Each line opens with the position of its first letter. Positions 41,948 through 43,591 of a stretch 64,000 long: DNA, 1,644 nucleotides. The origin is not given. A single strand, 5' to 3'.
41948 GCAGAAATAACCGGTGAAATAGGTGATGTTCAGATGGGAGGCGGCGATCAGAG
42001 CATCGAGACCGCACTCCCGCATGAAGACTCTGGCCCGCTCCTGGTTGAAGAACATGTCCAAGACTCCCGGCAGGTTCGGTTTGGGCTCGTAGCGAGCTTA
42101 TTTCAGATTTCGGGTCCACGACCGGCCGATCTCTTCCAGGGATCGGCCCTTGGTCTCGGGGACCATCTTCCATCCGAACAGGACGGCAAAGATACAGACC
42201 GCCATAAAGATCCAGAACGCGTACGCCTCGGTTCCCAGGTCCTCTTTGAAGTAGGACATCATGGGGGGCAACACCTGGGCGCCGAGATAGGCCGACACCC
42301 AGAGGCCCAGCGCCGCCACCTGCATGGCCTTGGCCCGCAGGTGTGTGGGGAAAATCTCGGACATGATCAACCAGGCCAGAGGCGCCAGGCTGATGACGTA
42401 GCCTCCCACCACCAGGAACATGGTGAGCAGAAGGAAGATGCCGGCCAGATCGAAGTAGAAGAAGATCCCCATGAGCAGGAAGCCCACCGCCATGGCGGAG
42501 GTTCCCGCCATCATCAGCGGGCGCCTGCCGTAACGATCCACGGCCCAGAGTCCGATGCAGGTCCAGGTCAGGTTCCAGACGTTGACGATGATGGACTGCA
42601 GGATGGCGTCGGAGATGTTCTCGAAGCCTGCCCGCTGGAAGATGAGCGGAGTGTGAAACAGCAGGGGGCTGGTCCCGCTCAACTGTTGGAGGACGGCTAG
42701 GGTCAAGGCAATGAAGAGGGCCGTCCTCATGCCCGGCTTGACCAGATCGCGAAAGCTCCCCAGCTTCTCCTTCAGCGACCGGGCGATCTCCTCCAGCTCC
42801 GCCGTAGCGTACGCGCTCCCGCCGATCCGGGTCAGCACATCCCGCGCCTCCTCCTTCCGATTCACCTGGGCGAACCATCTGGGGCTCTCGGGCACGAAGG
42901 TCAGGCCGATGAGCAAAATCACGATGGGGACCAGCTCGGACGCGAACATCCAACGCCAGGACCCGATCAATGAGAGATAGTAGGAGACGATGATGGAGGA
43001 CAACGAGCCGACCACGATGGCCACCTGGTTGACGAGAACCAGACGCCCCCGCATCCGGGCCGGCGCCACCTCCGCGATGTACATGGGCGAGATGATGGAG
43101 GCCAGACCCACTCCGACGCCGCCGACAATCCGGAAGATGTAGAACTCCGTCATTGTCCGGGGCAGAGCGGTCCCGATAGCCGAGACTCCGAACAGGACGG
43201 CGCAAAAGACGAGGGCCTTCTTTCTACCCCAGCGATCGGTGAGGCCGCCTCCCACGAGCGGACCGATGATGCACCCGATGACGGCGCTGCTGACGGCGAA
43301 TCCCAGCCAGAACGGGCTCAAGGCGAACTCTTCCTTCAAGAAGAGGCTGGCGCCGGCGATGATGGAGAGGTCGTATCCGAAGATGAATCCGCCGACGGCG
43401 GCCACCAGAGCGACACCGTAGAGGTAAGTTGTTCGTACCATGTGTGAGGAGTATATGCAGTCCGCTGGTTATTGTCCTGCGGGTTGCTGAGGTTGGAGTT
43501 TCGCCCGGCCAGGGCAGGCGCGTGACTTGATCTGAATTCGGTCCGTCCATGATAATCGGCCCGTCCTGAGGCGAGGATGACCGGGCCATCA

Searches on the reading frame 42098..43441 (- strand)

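Call 58: search_protein_families(library=pfam, proteins=[window:42098-43441:-], max_evalue=0.0001)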
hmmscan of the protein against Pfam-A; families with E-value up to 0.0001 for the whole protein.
window:42098-43441:- (447 aa): 3 families
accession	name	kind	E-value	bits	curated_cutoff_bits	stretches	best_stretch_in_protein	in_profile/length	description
PF00083.30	Sugar_tr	-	5.3e-104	349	22.3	1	10-442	1-452/452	Sugar (and other) transporter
PF07690.21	MFS_1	-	9.5e-41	140.3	33.4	2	15-386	2-345/347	Major Facilitator Superfamily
PF06609.19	TRI12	-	1.6e-07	30.7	23.2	1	55-205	89-238/599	Fungal trichothecene efflux pump (TRI12)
